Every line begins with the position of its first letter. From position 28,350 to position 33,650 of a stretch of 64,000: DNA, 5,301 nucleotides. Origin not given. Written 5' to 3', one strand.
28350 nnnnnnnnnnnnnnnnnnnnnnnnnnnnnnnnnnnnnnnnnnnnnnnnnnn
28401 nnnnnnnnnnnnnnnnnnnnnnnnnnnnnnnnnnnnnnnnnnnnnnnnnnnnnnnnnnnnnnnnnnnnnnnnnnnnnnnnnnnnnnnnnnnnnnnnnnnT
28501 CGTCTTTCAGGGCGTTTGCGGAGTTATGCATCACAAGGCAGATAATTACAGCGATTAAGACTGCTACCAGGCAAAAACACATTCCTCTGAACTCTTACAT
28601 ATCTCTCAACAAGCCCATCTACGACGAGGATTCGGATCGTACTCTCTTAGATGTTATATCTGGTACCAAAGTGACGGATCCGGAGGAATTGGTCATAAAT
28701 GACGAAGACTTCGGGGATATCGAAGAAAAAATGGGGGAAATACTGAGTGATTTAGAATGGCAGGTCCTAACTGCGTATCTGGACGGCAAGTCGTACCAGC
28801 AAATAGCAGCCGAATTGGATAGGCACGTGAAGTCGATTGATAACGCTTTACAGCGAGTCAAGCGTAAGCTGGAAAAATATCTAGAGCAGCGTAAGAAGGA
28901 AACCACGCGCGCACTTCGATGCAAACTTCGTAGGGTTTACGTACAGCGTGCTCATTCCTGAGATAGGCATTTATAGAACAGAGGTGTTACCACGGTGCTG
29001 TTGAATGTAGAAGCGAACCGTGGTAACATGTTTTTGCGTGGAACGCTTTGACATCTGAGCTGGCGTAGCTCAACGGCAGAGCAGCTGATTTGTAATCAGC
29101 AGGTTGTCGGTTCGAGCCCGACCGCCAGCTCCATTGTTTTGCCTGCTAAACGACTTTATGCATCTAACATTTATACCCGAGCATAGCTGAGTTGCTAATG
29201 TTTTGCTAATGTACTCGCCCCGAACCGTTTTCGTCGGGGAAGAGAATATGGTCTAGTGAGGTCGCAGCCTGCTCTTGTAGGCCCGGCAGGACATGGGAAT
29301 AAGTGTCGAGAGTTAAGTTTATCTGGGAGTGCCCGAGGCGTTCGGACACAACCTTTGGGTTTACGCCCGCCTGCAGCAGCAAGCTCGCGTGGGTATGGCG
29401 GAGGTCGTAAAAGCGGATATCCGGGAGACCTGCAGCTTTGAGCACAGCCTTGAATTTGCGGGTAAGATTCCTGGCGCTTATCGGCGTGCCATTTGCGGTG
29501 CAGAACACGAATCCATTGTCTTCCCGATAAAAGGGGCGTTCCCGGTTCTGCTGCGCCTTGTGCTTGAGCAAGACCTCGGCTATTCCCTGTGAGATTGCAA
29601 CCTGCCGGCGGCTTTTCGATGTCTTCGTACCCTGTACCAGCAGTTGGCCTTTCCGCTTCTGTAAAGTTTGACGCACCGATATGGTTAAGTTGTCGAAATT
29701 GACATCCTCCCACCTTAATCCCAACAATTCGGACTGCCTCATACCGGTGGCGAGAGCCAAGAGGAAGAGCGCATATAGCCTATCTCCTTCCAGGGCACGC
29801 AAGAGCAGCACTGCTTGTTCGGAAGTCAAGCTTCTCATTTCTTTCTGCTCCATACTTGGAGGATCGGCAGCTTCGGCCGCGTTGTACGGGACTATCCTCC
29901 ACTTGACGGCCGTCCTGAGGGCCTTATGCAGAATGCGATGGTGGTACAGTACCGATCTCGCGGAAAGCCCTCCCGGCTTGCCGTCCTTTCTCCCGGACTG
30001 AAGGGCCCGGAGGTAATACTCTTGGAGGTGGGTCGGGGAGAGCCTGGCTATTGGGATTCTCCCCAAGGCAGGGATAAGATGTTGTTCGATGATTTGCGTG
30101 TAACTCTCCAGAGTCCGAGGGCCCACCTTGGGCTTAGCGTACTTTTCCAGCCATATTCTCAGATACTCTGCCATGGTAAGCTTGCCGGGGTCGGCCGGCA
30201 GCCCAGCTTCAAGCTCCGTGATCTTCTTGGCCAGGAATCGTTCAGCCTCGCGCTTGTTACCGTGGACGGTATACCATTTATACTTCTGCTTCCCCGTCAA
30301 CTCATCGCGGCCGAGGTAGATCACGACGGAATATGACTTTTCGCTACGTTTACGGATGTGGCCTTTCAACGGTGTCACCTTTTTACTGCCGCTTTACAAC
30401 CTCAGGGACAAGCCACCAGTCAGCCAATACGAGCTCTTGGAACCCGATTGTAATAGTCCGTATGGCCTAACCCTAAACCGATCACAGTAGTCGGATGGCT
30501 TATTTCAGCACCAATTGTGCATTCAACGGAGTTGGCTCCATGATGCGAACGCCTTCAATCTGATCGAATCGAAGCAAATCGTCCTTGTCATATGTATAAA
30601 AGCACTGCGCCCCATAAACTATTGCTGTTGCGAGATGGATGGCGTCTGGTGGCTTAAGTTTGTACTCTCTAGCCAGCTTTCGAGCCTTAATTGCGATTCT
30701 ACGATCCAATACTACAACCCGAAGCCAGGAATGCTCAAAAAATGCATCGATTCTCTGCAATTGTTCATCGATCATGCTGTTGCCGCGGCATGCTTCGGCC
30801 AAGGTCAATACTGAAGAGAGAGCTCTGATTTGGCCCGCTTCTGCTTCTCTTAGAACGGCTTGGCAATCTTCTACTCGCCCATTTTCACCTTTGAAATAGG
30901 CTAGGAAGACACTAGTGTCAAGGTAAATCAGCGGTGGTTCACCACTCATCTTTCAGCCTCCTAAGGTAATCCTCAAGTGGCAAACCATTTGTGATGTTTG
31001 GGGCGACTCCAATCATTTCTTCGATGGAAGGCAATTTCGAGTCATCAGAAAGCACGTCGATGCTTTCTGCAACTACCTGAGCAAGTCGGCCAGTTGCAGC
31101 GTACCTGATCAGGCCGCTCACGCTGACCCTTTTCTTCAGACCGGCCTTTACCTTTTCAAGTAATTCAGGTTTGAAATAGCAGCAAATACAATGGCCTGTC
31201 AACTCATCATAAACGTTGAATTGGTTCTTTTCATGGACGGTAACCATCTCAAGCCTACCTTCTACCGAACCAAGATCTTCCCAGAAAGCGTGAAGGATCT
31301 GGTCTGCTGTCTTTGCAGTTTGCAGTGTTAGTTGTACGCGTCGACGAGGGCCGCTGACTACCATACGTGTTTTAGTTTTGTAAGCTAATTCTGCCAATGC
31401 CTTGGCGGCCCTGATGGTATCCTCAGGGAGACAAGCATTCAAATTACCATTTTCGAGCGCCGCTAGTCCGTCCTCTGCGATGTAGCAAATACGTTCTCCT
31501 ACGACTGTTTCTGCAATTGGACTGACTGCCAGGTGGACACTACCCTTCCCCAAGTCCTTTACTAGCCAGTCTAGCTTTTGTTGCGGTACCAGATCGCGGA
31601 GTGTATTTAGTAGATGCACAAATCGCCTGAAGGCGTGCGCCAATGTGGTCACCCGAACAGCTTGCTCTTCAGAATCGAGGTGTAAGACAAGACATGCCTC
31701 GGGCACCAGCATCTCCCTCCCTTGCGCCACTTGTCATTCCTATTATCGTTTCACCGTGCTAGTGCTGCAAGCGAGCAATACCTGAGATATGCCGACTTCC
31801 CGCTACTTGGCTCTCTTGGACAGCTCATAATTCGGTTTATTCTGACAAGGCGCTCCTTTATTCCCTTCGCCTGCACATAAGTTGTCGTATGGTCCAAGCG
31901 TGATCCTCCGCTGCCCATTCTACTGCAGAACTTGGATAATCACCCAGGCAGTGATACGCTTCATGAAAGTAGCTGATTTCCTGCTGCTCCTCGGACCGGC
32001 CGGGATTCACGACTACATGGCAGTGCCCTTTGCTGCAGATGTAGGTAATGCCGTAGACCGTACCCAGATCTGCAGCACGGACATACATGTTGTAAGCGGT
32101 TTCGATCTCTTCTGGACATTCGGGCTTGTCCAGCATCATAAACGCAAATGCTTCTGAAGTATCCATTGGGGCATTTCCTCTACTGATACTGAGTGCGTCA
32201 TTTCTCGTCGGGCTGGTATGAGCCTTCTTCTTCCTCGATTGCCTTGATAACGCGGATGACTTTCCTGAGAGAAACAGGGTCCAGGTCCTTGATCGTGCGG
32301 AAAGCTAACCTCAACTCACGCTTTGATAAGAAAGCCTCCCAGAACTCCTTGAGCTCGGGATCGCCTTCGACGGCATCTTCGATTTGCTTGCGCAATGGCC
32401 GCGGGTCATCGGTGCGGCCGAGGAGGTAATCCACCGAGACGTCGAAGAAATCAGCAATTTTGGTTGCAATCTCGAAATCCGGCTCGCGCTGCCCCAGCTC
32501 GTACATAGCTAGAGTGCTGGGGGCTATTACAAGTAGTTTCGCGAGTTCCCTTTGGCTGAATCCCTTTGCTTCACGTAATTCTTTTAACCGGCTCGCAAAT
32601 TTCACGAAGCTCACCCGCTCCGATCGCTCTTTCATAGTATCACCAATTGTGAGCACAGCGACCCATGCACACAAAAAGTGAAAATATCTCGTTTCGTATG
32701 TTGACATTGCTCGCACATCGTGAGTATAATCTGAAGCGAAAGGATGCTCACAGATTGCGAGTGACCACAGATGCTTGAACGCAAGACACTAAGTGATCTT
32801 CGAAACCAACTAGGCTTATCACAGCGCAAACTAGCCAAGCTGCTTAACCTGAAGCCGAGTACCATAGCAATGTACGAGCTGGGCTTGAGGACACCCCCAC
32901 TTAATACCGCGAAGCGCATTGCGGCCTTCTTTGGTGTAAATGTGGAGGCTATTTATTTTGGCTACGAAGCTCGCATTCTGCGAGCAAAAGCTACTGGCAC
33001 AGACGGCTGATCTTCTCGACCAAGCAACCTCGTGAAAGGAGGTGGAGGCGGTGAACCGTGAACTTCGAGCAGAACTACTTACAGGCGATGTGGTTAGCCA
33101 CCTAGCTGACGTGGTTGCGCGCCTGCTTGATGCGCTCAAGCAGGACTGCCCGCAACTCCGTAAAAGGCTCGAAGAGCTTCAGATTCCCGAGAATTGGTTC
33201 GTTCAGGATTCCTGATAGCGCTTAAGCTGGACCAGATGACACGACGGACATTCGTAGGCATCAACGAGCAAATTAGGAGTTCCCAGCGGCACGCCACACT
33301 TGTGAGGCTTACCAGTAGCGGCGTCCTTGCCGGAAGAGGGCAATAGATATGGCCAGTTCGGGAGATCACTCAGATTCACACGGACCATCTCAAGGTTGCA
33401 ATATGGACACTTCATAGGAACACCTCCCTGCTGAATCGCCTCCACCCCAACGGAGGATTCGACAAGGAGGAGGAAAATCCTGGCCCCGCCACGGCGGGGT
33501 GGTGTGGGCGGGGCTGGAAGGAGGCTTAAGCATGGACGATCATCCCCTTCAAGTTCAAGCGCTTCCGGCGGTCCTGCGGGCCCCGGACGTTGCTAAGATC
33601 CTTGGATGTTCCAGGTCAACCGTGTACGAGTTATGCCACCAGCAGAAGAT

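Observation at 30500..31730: PIN toxin translationally coupled to an atypical 263-aa partner in the prophage lysogeny module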

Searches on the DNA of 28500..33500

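Call 86: search_rna_families(source=window, start=28500, end=33500, threshold=evalue, max_evalue=0.1)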
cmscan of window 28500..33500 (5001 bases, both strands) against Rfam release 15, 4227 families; matches with E-value up to 0.1: 1.
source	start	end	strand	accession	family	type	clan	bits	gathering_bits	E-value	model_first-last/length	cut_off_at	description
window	29059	29130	+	RF00005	tRNA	Gene; tRNA;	CL00001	70.2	29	2.1e-14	1-71/71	no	tRNA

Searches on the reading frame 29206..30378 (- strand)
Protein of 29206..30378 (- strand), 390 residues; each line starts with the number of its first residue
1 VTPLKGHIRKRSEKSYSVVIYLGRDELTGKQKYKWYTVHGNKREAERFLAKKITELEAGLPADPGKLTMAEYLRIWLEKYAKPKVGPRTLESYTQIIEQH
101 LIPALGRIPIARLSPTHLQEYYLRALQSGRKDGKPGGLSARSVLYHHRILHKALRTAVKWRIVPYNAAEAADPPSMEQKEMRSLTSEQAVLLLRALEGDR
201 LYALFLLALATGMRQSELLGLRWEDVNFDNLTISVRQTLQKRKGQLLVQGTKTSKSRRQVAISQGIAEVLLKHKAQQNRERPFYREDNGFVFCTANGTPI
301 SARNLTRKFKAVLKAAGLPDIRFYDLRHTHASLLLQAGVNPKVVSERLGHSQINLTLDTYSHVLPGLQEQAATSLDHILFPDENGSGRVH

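Call 3: search_protein_families(library=pfam, proteins=[window:29206-30378:-], max_evalue=1)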
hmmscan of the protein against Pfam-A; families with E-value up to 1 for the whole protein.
window:29206-30378:- (390 aa): 5 families
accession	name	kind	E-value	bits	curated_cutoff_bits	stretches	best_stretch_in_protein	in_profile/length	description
PF00589.27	Phage_integrase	-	4.3e-31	108.4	27.1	1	183-364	2-169/172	Phage integrase family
PF14659.12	Phage_int_SAM_3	-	1.8e-13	50.9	22.6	1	68-122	1-54/58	Phage integrase, N-terminal SAM-like domain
PF14657.12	Arm-DNA-bind_4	-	8.7e-07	28.9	22.3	1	15-59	1-45/47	Arm DNA-binding domain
PF22022.2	Phage_int_M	-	0.0062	17.2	27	1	73-121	5-52/96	Phage integrase central domain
PF13102.12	Phage_int_SAM_5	-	0.081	13.7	22.3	1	87-167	19-92/98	Phage integrase SAM-like domain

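Call 66: search_protein_families(library=phrogs, proteins=[window:29206-30378:-], max_evalue=0.00001)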
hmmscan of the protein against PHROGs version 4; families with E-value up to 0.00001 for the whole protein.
window:29206-30378:- (390 aa): 7 families
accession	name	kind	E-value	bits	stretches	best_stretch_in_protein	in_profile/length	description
phrog_1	-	integration and excision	6.2e-84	284.4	1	8-382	116-454/611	integrase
phrog_216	-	integration and excision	1.6e-40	140.1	1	150-377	22-238/301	integrase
phrog_7685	-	integration and excision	1.6e-21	78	1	252-379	123-239/240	integrase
phrog_26960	-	unknown function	5.6e-12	47.1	1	4-121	7-122/146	-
phrog_35951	-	unknown function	1.6e-08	35.9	1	307-379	7-78/97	-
phrog_23783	-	integration and excision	7.2e-08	33.6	1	9-177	8-158/162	integrase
phrog_34557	-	integration and excision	3.1e-06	28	1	202-371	2-174/183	integrase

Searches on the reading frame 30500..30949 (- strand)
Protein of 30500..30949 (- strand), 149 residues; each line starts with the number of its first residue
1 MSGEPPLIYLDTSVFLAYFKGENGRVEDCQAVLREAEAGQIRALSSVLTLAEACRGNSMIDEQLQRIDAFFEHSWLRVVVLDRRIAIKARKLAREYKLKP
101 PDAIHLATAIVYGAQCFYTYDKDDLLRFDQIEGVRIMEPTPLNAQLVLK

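Call 3: search_protein_families(library=pfam, proteins=[window:30500-30949:-], max_evalue=1)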
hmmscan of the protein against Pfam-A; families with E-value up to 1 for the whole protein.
window:30500-30949:- (149 aa): 2 families
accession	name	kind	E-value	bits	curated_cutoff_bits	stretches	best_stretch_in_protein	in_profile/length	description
PF01850.27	PIN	-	3.2e-19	70.1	23.6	1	8-127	1-116/120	PIN domain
PF13470.12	PIN_3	-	0.003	18.8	27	1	10-122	4-114/115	PIN domain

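Call 4: search_protein_families(library=padloc, proteins=[window:30500-30949:-], max_evalue=1)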
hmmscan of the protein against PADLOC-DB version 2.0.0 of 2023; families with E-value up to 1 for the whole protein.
window:30500-30949:- (149 aa): 0 families

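Call 5: search_protein_families(library=ncbifam, proteins=[window:30500-30949:-], max_evalue=1)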
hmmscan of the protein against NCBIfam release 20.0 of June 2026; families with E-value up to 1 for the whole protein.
window:30500-30949:- (149 aa): 1 family
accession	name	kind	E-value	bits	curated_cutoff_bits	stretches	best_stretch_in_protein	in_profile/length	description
NF047959.1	TA_toxin_VapC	equivalog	0.058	13.5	80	1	9-96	2-83/125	type II toxin-antitoxin system VapC family toxin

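Call 6: search_protein_families(library=phrogs, proteins=[window:30500-30949:-], max_evalue=1)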
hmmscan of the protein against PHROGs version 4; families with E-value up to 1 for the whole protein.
window:30500-30949:- (149 aa): 1 family
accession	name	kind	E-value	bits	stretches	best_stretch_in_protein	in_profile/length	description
phrog_9972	-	unknown function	1.7e-08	35.8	1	8-137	2-121/124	-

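Call 19: find_homologous_proteins(query=window:30500-30949:-)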
Query window:30500-30949:- (149 aa): 59 proteins with E <= 0.001 among 180 candidates.
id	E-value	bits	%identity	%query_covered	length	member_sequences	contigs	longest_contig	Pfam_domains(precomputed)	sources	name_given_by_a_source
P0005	2.4e-92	324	100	100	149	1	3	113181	PF01850.28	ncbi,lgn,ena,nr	ncbi:MAG TPA: type II toxin-antitoxin system VapC family toxin [Firmicutes bacterium]|nr:type II tox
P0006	8.9e-49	183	73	79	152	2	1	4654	PF01850.28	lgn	-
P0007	7.8e-13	66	43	84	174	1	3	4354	PF01850.28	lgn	-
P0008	9.9e-12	63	36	83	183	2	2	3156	PF01850.28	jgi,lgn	-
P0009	1.1e-11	63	36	89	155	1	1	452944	PF01850.28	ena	-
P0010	1.3e-11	62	36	79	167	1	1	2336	PF01850.28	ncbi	-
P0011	7.0e-11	60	39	81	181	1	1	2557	PF01850.28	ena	-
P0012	1.7e-9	56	36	78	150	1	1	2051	PF01850.28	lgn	-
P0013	1.9e-9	55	32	99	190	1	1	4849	PF01850.28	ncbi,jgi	jgi:hypothetical protein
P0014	4.1e-9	54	36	78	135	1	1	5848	PF01850.28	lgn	-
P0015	5.1e-9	54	31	77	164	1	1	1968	PF01850.28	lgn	-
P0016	8.9e-9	53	34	88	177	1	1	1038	PF01850.28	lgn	-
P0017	1.3e-8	53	33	91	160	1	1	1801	PF01850.28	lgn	-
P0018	2.0e-8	52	35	85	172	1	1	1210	PF01850.28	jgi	jgi:predicted nucleic acid-binding protein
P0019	2.3e-8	52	32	82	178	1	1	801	PF01850.28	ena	-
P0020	4.8e-8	51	35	77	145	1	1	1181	PF01850.28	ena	-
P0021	7.4e-8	50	35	85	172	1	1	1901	PF01850.28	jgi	-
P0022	8.9e-8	50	33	78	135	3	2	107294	PF01850.28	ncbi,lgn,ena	-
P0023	9.4e-8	50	33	82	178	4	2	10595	PF01850.28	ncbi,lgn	-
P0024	1.0e-7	50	31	99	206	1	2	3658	PF01850.28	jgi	jgi:hypothetical protein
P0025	1.4e-7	49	31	85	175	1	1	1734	PF01850.28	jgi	jgi:predicted nucleic acid-binding protein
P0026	1.8e-7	49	34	85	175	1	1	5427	PF01850.28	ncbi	-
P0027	1.9e-7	49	34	78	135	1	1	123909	PF01850.28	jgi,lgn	jgi:predicted nucleic acid-binding protein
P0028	2.0e-7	49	31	80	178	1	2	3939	PF01850.28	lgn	-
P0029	2.3e-7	49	34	78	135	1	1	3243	PF01850.28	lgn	-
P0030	2.4e-7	49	33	83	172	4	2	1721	PF01850.28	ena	-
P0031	2.5e-7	48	35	85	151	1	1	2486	PF01850.28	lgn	-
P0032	3.0e-7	48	34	85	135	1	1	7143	PF01850.28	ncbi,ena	-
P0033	5.2e-7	47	35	87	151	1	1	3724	PF01850.28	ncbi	-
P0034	5.5e-7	47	31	80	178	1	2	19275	PF01850.28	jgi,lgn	jgi:predicted nucleic acid-binding protein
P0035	6.4e-7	47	32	78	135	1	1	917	PF01850.28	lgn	-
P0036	6.7e-7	47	33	85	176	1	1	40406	PF01850.28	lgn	-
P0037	9.8e-7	47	31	83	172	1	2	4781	PF01850.28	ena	-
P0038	1.0e-6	47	34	82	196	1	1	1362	PF01850.28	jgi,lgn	-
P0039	1.1e-6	46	34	85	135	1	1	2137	PF01850.28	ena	-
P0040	1.4e-6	46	31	83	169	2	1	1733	PF01850.28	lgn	-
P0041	1.5e-6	46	32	83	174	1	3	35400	PF01850.28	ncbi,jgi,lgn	-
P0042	2.4e-6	45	31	81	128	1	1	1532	PF01850.28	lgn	-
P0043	2.6e-6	45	31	83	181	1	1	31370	PF01850.28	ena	-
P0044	2.6e-6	45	30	99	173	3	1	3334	PF01850.28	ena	-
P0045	3.1e-6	45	31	81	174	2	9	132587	PF01850.28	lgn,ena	-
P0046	3.3e-6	45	34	82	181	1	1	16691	PF01850.28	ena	-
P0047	3.7e-6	45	33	81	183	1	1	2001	PF01850.28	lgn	-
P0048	5.1e-6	44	34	82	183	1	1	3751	PF01850.28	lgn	-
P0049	7.8e-6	44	32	81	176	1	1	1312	PF01850.28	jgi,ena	-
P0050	1.2e-5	43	31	81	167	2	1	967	PF01850.28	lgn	-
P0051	1.3e-5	43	32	81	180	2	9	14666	PF01850.28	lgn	-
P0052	1.6e-5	43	34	81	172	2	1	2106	PF01850.28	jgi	jgi:predicted nucleic acid-binding protein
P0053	2.0e-5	42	31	100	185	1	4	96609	PF01850.28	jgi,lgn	-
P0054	2.1e-5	42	35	81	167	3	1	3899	PF01850.28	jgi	jgi:predicted nucleic acid-binding protein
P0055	2.5e-5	42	32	81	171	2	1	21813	PF01850.28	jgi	jgi:predicted nucleic acid-binding protein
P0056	2.9e-5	42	33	83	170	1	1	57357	PF01850.28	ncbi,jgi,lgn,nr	ncbi:MAG: PIN domain-containing protein [Gammaproteobacteria bacterium]|nr:MAG: PIN domain-containin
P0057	5.5e-5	41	34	78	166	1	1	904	PF01850.28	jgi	-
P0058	7.4e-5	40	33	83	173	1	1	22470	PF01850.28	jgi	jgi:predicted nucleic acid-binding protein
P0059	8.8e-5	40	30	77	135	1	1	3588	PF01850.28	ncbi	-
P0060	9.8e-5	40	29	100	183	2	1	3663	PF01850.28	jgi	jgi:predicted nucleic acid-binding protein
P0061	1.4e-4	40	32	83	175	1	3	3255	PF01850.28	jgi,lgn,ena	-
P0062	1.9e-4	39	30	89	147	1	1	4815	PF01850.28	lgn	-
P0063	3.2e-4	38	30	78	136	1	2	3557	PF01850.28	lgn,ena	-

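Call 20: search_solved_structures(query=window:30500-30949:-, max_evalue=1, show_alignments=2)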
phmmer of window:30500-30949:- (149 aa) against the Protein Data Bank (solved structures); distinct sequences matched with E-value up to 1: 1.
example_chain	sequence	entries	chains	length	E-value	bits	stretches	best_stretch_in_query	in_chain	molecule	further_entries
7by2_B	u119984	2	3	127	0.0015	21.6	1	27-118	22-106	Ribonuclease VapC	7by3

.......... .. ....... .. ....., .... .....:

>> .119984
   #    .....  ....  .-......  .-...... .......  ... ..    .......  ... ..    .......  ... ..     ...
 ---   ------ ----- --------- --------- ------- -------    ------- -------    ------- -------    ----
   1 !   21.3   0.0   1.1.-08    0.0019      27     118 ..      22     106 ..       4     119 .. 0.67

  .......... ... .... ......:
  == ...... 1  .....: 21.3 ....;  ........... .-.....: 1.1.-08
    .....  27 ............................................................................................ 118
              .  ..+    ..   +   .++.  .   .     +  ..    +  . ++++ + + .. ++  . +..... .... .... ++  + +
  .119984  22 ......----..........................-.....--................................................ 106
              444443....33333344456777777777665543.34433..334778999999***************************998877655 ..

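Call 58: find_encoding_contigs(protein=P0009, flank=5000, max_places=1)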
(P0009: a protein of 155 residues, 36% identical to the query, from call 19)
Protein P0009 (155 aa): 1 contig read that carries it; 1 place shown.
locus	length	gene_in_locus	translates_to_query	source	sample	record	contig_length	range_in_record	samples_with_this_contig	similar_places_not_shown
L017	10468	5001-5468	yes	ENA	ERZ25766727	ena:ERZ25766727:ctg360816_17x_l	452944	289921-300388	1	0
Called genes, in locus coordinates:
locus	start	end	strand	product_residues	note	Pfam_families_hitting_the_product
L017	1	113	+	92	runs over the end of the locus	-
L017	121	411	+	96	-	PF21716:dnstrm_HI1420 (weak)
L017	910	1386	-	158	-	PF00578:AhpC-TSA, PF08534:Redoxin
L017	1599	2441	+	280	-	PF05685:Uma2, PF27682:ICR5_C (faint)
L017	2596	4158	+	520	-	PF01019:G_glu_transpept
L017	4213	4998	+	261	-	-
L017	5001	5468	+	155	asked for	PF01850:PIN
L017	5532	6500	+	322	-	PF02754:CCG (weak)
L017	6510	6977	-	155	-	-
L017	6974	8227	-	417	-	PF00005:ABC_tran (faint), PF02463:SMC_N, PF11398:DUF2813 (faint), PF13175:AAA_15, PF13476:AAA_23, PF13304:AAA_21, PF13175:AAA_15, PF13304:AAA_21, +1 more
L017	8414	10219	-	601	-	PF00664:ABC_membrane, PF00005:ABC_tran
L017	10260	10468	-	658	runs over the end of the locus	PF00664:ABC_membrane, PF00005:ABC_tran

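Call 59: find_encoding_contigs(protein=P0045, flank=5000, max_places=2)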
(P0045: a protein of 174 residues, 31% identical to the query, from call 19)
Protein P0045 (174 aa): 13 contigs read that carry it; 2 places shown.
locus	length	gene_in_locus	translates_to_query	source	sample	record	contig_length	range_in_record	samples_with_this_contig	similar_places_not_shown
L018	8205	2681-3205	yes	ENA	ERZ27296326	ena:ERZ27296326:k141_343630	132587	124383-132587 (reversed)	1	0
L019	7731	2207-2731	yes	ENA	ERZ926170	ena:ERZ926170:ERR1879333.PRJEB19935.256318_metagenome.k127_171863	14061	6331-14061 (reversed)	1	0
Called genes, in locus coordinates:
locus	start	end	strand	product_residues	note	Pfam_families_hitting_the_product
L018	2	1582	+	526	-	?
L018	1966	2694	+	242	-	-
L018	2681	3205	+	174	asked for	PF01850:PIN (weak)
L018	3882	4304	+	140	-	-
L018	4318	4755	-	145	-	PF12680:SnoaL_2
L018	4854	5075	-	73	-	PF07661:MORN_2 (faint)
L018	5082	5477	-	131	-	PF00023:Ank (faint), PF12796:Ank_2 (faint), PF13637:Ank_4 (faint)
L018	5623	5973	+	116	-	PF03960:ArsC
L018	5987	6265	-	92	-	PF10041:DUF2277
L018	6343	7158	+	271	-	PF01904:DUF72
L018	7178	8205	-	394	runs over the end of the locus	PF10005:Zn_ribbon_DZR_6, PF15887:Peptidase_Mx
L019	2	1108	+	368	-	?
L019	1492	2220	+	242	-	-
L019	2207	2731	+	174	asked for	PF01850:PIN (weak)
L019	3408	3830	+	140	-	-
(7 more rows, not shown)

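Call 60: find_encoding_contigs(protein=P0022, flank=5000, max_places=1)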
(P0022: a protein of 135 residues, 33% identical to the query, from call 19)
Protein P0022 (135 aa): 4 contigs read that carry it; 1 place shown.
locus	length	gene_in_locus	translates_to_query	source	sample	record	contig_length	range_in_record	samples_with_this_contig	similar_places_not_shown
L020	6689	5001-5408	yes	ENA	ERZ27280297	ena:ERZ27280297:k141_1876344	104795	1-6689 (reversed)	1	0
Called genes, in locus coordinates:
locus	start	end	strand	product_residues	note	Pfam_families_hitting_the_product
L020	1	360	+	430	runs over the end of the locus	PF00709:Adenylsucc_synt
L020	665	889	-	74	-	PF07927:HicA_toxin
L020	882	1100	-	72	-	-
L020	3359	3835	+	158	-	PF00961:LAGLIDADG_1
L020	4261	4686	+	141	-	-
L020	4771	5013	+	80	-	PF04014:MazE_antitoxin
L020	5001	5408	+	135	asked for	PF01850:PIN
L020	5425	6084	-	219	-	-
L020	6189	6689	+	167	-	?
